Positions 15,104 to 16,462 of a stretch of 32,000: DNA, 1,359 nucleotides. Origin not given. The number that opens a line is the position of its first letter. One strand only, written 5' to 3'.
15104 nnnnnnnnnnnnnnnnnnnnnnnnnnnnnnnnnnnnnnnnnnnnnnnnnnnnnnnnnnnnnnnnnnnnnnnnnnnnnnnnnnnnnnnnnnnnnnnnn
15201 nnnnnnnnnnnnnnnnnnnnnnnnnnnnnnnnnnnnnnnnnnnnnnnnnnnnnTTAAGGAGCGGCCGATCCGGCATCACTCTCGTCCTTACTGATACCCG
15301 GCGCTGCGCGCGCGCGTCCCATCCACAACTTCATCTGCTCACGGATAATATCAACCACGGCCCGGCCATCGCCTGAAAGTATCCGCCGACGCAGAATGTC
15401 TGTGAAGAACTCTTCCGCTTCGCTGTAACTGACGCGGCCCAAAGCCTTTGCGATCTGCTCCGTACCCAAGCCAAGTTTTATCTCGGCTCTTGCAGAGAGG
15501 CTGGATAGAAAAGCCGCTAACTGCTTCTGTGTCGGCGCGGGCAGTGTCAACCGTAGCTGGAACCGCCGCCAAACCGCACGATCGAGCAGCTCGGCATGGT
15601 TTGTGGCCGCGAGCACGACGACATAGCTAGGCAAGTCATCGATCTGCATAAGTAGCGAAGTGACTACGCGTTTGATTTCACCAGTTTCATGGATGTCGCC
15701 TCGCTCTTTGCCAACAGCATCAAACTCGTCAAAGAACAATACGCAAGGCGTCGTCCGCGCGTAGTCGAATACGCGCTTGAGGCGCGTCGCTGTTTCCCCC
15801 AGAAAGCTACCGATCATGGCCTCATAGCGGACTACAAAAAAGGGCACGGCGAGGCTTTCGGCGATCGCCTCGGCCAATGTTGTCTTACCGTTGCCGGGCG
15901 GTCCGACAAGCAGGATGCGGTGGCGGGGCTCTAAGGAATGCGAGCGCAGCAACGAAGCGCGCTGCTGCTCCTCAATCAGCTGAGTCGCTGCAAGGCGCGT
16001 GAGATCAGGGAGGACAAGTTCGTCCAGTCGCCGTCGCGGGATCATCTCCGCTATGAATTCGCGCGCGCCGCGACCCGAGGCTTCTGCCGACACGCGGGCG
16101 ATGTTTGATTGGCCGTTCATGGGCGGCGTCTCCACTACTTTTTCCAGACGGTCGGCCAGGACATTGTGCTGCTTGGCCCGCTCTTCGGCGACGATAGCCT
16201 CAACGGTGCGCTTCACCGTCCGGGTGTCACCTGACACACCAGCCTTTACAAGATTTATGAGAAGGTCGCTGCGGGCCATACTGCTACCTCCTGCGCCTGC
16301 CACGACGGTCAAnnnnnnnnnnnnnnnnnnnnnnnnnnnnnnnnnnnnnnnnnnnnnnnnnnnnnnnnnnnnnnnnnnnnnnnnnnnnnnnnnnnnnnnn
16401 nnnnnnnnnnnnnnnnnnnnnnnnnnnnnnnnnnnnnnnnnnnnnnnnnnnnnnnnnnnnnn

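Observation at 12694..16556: Translationally coupled RHH / AAA+ ATPase / S8 subtilase operon (IetAS-like, with an extra regulator)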

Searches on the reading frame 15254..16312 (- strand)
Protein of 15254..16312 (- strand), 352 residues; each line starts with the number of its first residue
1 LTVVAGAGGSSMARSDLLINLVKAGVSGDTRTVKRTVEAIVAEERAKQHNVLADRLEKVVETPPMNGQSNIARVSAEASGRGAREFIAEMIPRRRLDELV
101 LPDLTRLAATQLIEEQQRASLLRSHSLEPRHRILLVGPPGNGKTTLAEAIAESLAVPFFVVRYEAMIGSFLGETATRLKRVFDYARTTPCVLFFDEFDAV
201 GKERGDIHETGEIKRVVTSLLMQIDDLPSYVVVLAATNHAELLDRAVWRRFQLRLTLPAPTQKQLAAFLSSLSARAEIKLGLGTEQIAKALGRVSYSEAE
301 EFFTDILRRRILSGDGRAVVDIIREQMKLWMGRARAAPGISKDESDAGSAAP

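Call 3: search_protein_families(library=pfam, proteins=[window:15254-16312:-], max_evalue=0.01)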
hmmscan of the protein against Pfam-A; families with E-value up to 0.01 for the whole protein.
window:15254-16312:- (352 aa): 20 families
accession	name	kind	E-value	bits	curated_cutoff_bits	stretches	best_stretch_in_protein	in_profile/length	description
PF00004.35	AAA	-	7.5e-31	107.7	21.2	1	133-258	1-130/131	ATPase family associated with various cellular activities (AAA)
PF07728.20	AAA_5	-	7.8e-06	26.4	22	1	133-203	2-81/139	AAA domain (dynein-related subfamily)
PF05496.18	RuvB_N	-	1.3e-05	25.4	27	1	128-158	31-61/159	Holliday junction DNA helicase RuvB P-loop domain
PF13191.12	AAA_16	-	1.7e-05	25.8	32.6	1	127-156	22-50/167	AAA ATPase domain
PF20720.3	nSTAND3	-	1.8e-05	25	27.2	1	126-226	13-100/155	Novel STAND NTPase 3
PF01078.27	Mg_chelatase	-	0.00011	22.2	20.3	1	128-154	20-46/207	Magnesium chelatase, subunit ChlI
PF13521.12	AAA_28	-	0.00016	22.4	27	1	132-157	1-26/164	AAA domain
PF13671.12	AAA_33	-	0.00034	21.4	27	1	133-178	2-45/143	AAA domain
PF13401.12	AAA_22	-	0.00042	21.1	27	1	133-165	8-41/130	AAA domain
PF13238.12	AAA_18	-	0.00064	20.6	29.4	1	133-178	1-25/128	AAA domain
PF05729.18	NACHT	-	0.0016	18.7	26.7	0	132-155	2-25/167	NACHT domain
PF01695.23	IstB_IS21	-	0.002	18.1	24.1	1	114-153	76-115/238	IstB-like ATP binding protein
PF00005.33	ABC_tran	-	0.0025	18.8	25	1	125-153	6-34/137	ABC transporter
PF13207.12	AAA_17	-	0.0036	18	27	0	136-159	1-24/136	AAA domain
PF01057.23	Parvo_NS1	-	0.0037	16.7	20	1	124-154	107-137/271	Parvovirus non-structural protein NS1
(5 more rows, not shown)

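Call 4: search_protein_families(library=padloc, proteins=[window:15254-16312:-], max_evalue=0.01)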
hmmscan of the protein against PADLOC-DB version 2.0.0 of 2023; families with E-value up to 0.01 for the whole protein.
window:15254-16312:- (352 aa): 12 families
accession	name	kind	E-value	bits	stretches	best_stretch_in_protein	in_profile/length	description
PDLC04232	IetA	-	2.9e-146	485.1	1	12-336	1-322/330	-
PDLC04231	IetA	-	1.7e-107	357.1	1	12-273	1-260/262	-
PDLC02196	IetA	-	6.4e-79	264.1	1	15-325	4-317/374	-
PDLC02195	IetA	-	5.2e-64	215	1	97-329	104-336/395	-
PDLC00914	TRIP13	-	3.7e-13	47.6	1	132-309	73-265/302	TRIP13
PDLC00915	TRIP13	-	9.6e-13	46.2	1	106-271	40-222/302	TRIP13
PDLC04140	mad8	-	4.8e-05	21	1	127-165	24-67/314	mads_8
PDLC05079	PDC-S73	-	0.0014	15.5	1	126-152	187-213/752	-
PDLC03920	MkoA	-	0.003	13.9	1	113-152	616-653/1112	-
PDLC01515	Csx3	-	0.0053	14.4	1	129-155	5-31/183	"CAS-I,CAS-III; associated"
PDLC03924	MkoC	-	0.0062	12.6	1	114-150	250-287/1136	-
PDLC01045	Csx3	-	0.0095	13.2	0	121-155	106-132/286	Csx3-AAA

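Call 5: search_protein_families(library=ncbifam, proteins=[window:15254-16312:-], max_evalue=0.01)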
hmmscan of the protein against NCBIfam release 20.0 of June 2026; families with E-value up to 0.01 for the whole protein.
window:15254-16312:- (352 aa): 43 families (the best 25 are shown)
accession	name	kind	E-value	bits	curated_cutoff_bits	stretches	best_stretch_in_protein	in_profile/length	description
NF042959.1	IteA_antiphage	equivalog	7.4e-66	222.8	510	1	84-321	79-315/367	anti-phage ATPase IteA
TIGR01241.2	FtsH_fam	equivalog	6.9e-28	97.7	600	1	133-289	198-361/598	ATP-dependent zinc metalloprotease FtsH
NF003069.1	PRK03992.1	subfamily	8e-27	94.4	500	1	121-295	156-337/379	proteasome-activating nucleotidase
TIGR01242.2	TIGR01242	subfamily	6.9e-26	91.1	500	1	119-290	137-315/362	proteasome-activating nucleotidase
TIGR01243.1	CDC48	subfamily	2.4e-24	85.7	802.65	1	126-263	483-625/733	CDC48 family AAA ATPase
NF008004.0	PRK10733.1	equivalog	4.3e-22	77.8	1008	1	131-252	186-314/644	ATP-dependent zinc metalloprotease FtsH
NF047747.1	PrtsmActNtasePan2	equivalog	5.8e-21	75.2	700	1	121-304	176-366/397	proteasome-activating nucleotidase Pan2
NF041006.2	cell_div_CdvC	equivalog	8.7e-21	74.2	650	1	79-297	85-309/370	cell division protein CdvC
NF047748.1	PrtsmActNtasePan1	equivalog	1.1e-19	70.8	750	1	122-262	174-321/405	proteasome-activating nucleotidase Pan1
TIGR03689.1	pup_AAA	equivalog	1.7e-19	70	504.75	1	119-266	205-371/512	proteasome ATPase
TIGR03922.1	T7SS_EccA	equivalog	2.2e-09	36.4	466.65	1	131-241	313-427/557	type VII secretion AAA-ATPase EccA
NF000868.0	PRK00080.1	equivalog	6.1e-07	28.6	282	1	128-159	49-80/330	Holliday junction branch migration DNA helicase RuvB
NF038214.1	IS21_help_AAA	equivalog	4.3e-06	26.6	200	1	106-163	66-123/232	IS21-like element helper ATPase IstB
NF003745.1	PRK05342.1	equivalog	5.5e-06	25.5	359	1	131-204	110-190/418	ATP-dependent Clp protease ATP-binding subunit ClpX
TIGR00635.1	ruvB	equivalog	1.2e-05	24.5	299.05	1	130-159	30-59/305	Holliday junction branch migration DNA helicase RuvB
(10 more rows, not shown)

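Call 42: search_solved_structures(query=window:15254-16279:-, max_evalue=1e-10)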
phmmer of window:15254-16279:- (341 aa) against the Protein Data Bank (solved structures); distinct sequences matched with E-value up to 1e-10: 265 (the best 60 are shown).
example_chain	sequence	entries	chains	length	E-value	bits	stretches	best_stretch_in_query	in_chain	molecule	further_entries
7wub_D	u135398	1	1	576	2e-45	158.7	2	111-287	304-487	Transitional endoplasmic reticulum ATPase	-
7wub_C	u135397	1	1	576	2.2e-45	158.6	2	111-287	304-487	Transitional endoplasmic reticulum ATPase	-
6mck_A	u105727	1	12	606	2.6e-45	158.4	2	111-287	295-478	Transitional endoplasmic reticulum ATPase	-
7rlj_A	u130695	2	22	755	5.1e-45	157.4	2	112-287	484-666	Transitional endoplasmic reticulum ATPase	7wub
8yka_A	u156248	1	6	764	5.3e-45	157.4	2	112-287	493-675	Transitional endoplasmic reticulum ATPase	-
7y4w_A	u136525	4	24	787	5.9e-45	157.2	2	112-287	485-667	Transitional endoplasmic reticulum ATPase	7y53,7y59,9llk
5c18_A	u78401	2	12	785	6.1e-45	157.2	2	112-287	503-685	Transitional endoplasmic reticulum ATPase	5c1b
7mdm_B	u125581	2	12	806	6.3e-45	157.1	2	112-287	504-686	Transitional endoplasmic reticulum ATPase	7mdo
7l5w_A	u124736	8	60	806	6.4e-45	157.1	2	112-287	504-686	Transitional endoplasmic reticulum ATPase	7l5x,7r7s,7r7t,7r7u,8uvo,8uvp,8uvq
7bp8_A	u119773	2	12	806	6.4e-45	157.1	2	112-287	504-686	Transitional endoplasmic reticulum ATPase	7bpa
7k57_A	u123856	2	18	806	6.4e-45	157.1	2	112-287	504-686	Transitional endoplasmic reticulum ATPase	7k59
7bp9_A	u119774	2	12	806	6.4e-45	157.1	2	112-287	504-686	Transitional endoplasmic reticulum ATPase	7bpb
5c19_A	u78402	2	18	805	6.4e-45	157.1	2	112-287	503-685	Transitional endoplasmic reticulum ATPase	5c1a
10qq_A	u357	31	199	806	6.4e-45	157.1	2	112-287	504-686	Transitional endoplasmic reticulum ATPase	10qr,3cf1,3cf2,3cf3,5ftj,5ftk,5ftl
5ifw_B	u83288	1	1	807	6.4e-45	157.1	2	112-287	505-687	Transitional endoplasmic reticulum ATPase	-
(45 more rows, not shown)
